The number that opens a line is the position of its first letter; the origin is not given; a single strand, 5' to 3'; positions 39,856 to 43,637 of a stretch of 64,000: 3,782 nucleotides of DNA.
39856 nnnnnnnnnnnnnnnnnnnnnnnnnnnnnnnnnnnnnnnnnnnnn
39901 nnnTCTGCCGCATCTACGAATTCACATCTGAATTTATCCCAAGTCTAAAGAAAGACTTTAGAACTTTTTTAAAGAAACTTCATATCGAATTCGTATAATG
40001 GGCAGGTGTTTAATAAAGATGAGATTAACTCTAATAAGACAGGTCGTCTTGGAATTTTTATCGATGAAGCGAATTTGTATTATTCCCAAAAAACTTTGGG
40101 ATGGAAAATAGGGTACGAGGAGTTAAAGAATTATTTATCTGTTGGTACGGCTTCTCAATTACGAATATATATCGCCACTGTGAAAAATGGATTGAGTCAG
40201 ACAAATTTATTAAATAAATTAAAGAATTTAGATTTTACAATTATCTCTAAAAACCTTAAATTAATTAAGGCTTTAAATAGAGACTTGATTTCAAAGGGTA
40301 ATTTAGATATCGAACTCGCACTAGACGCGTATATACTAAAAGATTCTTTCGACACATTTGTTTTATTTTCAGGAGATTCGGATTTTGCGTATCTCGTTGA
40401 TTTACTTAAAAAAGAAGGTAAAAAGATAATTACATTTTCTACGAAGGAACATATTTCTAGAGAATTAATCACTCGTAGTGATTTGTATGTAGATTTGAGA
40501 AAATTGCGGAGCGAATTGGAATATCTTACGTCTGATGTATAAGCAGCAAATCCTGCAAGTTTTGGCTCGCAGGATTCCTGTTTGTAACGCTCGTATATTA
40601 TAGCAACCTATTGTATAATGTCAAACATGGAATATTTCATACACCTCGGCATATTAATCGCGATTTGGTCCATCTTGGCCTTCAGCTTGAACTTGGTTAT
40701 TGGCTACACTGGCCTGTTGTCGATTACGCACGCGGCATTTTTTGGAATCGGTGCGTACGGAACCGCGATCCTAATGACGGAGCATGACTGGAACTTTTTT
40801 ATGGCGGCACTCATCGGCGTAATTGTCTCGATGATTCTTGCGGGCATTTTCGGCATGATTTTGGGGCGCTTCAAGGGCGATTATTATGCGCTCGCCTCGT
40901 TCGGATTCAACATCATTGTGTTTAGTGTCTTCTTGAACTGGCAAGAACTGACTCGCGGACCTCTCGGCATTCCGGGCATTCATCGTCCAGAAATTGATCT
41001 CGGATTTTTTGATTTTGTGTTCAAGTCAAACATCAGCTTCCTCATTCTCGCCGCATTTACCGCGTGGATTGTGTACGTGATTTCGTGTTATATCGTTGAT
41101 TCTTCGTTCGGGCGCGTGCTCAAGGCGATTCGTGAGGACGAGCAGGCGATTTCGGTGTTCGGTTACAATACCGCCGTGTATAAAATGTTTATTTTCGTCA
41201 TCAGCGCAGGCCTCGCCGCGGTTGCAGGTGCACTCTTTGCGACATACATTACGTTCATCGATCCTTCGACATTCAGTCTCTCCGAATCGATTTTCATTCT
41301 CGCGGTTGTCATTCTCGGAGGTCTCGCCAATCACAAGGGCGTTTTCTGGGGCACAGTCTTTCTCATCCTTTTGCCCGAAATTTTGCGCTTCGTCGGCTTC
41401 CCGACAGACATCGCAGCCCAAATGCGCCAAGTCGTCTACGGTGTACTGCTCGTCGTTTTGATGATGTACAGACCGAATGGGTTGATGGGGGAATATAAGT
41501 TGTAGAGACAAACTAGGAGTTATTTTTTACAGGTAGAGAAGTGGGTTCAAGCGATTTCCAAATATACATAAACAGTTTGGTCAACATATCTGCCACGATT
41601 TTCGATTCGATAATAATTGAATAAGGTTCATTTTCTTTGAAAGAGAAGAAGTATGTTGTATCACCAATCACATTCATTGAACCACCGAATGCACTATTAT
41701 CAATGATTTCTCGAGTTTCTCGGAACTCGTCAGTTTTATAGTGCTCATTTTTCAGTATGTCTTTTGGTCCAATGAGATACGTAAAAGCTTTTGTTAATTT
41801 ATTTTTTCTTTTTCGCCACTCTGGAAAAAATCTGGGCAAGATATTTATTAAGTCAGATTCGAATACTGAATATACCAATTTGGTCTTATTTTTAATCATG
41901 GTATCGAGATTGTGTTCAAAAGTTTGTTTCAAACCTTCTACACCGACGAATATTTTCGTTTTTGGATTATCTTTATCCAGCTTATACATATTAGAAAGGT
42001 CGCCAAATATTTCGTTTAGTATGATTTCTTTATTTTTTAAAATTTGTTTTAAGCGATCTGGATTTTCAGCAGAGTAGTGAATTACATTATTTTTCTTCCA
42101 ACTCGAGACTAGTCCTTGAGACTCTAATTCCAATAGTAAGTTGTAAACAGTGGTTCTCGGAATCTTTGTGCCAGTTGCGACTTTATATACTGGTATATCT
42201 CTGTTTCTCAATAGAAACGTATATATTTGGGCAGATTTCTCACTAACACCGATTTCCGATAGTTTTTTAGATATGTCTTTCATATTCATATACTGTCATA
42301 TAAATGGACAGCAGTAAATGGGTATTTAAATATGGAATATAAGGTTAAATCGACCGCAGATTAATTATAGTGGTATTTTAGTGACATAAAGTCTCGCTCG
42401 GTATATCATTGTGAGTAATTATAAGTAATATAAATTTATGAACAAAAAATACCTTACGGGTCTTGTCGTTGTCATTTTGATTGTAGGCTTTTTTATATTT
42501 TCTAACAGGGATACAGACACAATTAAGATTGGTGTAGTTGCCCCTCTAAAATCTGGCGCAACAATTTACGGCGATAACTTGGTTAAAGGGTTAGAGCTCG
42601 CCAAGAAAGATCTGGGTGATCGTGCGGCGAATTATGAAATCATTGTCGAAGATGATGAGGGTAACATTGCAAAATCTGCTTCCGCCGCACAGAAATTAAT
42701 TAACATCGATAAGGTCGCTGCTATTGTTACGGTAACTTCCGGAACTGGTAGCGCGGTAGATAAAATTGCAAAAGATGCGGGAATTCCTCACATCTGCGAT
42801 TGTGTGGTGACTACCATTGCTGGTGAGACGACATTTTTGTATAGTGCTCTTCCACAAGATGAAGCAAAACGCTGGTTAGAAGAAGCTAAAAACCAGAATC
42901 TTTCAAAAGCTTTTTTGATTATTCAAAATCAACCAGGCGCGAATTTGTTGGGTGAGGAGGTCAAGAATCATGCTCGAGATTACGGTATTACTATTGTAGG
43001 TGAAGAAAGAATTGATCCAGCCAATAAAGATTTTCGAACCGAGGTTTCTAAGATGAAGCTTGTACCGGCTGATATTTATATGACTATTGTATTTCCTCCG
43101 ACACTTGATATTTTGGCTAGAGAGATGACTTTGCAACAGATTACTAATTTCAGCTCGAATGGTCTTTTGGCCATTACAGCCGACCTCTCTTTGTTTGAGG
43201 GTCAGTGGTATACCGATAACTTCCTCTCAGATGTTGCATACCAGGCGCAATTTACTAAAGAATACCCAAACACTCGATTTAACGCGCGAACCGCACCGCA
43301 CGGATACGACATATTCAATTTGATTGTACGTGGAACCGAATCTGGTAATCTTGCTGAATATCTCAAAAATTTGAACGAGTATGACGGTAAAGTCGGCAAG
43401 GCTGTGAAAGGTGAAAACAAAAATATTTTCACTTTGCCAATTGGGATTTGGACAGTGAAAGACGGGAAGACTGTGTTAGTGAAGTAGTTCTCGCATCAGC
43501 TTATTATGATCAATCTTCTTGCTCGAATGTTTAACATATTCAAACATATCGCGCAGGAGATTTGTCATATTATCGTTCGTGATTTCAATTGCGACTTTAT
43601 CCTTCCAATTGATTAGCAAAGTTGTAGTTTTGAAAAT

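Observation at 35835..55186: One HAAT (liv-type) ABC transporter 'exploded' over 19 kb, with 7 paralogous binding proteins each wired to its own TrmB-family regulator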

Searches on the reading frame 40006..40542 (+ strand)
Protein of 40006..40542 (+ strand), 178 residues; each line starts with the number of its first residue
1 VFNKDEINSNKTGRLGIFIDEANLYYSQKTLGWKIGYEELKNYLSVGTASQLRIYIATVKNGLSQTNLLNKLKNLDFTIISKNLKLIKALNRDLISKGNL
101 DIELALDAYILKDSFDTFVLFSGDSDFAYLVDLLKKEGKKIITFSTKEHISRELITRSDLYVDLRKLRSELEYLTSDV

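Call 6: search_protein_families(library=pfam, proteins=[window:40006-40542:+], max_evalue=0.01)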
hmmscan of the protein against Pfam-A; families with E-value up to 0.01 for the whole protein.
window:40006-40542:+ (178 aa): 1 family
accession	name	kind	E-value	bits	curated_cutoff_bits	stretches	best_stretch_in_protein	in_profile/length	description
PF01936.24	NYN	-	4.9e-23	82.7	24.2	1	14-163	1-143/145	NYN domain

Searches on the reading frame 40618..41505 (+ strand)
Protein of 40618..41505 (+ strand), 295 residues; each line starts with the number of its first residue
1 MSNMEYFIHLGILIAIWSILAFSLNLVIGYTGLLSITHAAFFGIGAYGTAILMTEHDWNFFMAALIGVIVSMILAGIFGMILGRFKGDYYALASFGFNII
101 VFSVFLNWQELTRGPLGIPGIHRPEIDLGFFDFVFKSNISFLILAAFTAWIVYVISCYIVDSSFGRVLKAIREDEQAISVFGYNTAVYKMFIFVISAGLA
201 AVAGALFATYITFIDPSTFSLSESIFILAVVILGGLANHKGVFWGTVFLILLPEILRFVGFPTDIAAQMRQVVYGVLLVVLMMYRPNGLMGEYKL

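Call 6: search_protein_families(library=pfam, proteins=[window:40618-41505:+], max_evalue=0.01)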
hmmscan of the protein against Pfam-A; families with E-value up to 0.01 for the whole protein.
window:40618-41505:+ (295 aa): 1 family
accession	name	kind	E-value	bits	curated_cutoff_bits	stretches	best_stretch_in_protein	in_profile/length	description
PF02653.21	BPD_transp_2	-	7e-44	150.4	26.8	1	12-281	7-268/269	Branched-chain amino acid transport system / permease component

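Call 48: search_protein_families(library=ncbifam, proteins=[window:40618-41505:+], max_evalue=0.001)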
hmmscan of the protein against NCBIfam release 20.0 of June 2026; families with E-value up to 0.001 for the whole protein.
window:40618-41505:+ (295 aa): 9 families
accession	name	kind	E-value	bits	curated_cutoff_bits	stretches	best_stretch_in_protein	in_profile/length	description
NF008450.0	PRK11301.1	subfamily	1.4e-42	146.6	366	1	8-290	112-406/418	high-affinity branched-chain amino acid ABC transporter permease LivM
TIGR03408.1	urea_trans_UrtC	equivalog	8e-34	117.8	296.2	2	58-291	86-312/313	urea ABC transporter permease subunit UrtC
TIGR03727.1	urea_t_UrtC_arc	equivalog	5.3e-25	88.1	575.55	1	15-290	58-338/369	urea ABC transporter, permease protein UrtC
TIGR03409.1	urea_trans_UrtB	equivalog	2.2e-14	53.8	250.3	1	13-290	10-286/291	urea ABC transporter permease subunit UrtB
NF008011.0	PRK10740.1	equivalog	9.7e-08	32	379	1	14-292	19-302/308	high-affinity branched-chain amino acid ABC transporter permease LivH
TIGR03622.1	urea_t_UrtB_arc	equivalog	6.3e-07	29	374.25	1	14-235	11-227/284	urea ABC transporter, permease protein UrtB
NF011961.0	PRK15432.1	equivalog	1.4e-06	27.8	388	1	146-280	164-300/344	autoinducer 2 ABC transporter permease LsrC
NF040906.3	GguB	equivalog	0.00013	21.3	450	1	147-279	230-363/375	multiple monosaccharide ABC transporter permease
NF008441.0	PRK11285.1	equivalog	0.00083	18.5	378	0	146-246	183-288/333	L-arabinose ABC transporter permease AraH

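Call 91: find_related_loci(query=window:40618-41505:+, collection=metagenome_contigs, flank=10000)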
Query window:40618-41505:+ (295 aa) in metagenome_contigs; peptide patterns used: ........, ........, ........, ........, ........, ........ (x = any residue, [..] = any of these).
118 stretches matched a pattern; 3 encode a relative of the query (tblastn E <= 1e-3); 3 distinct loci.
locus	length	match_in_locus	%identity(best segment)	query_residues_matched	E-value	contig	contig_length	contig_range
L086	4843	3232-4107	74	4-295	8e-149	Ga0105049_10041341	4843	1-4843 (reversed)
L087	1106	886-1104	82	1-73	5e-34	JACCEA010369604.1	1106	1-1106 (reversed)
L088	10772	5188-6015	25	9-291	5e-15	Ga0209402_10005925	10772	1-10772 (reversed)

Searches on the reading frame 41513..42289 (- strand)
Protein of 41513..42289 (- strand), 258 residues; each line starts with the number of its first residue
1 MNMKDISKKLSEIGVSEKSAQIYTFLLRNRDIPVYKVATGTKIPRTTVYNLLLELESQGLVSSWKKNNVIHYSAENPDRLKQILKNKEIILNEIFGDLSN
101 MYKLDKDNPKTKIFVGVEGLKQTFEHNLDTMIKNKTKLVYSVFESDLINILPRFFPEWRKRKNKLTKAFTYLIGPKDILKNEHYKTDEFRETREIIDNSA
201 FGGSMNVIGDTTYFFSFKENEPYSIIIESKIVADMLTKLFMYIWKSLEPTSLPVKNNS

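Call 5: search_protein_families(library=pfam, proteins=[window:41513-42289:-], max_evalue=0.1)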
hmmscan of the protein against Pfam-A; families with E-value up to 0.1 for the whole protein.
window:41513-42289:- (258 aa): 5 families
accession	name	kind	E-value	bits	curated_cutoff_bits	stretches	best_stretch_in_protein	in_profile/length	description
PF01978.25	TrmB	-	1.5e-09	38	25.6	1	10-74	1-64/68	Sugar-specific transcriptional regulator TrmB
PF09339.16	HTH_IclR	-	0.00075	19.7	22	1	30-62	17-49/52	IclR helix-turn-helix domain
PF03965.22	Penicillinase_R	-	0.021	15.6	22.6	1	18-75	4-65/115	Penicillinase repressor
PF03551.20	PadR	-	0.031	14.7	27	0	40-67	25-53/75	Transcriptional regulator PadR-like family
PF22194.2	F-93_WHD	-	0.072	13.6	28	0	23-63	3-47/62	F-93, winged-helix domain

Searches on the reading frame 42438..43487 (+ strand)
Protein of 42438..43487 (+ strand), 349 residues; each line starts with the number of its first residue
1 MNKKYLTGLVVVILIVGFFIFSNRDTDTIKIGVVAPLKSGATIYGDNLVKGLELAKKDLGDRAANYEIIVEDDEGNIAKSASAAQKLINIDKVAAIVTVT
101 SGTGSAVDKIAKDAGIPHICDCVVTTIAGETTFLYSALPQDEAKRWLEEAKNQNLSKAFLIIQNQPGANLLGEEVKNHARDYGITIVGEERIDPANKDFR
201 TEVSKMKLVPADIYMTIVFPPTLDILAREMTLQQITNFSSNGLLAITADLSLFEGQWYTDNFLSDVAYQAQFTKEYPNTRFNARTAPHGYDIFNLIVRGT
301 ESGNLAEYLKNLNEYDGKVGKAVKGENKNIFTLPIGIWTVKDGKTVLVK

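Call 4: search_protein_families(library=pfam, proteins=[window:42438-43487:+], max_evalue=0.01)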
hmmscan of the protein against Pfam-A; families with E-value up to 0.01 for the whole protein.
window:42438-43487:+ (349 aa): 2 families
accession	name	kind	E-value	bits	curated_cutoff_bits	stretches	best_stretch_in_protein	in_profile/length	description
PF13458.12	Peripla_BP_6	-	9.2e-29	101.6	31.7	1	28-337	1-335/343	Periplasmic binding protein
PF01094.35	ANF_receptor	-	0.00047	19.8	25.4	1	65-198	24-161/353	Receptor family ligand binding region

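Call 48: search_protein_families(library=ncbifam, proteins=[window:42438-43487:+], max_evalue=0.001)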
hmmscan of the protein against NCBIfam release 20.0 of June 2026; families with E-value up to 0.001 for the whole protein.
window:42438-43487:+ (349 aa): 1 family
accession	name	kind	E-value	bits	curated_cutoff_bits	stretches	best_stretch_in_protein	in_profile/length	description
NF011933.0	PRK15404.1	subfamily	1.9e-06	27.2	477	1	15-214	13-221/370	high-affinity branched-chain amino acid ABC transporter substrate-binding protein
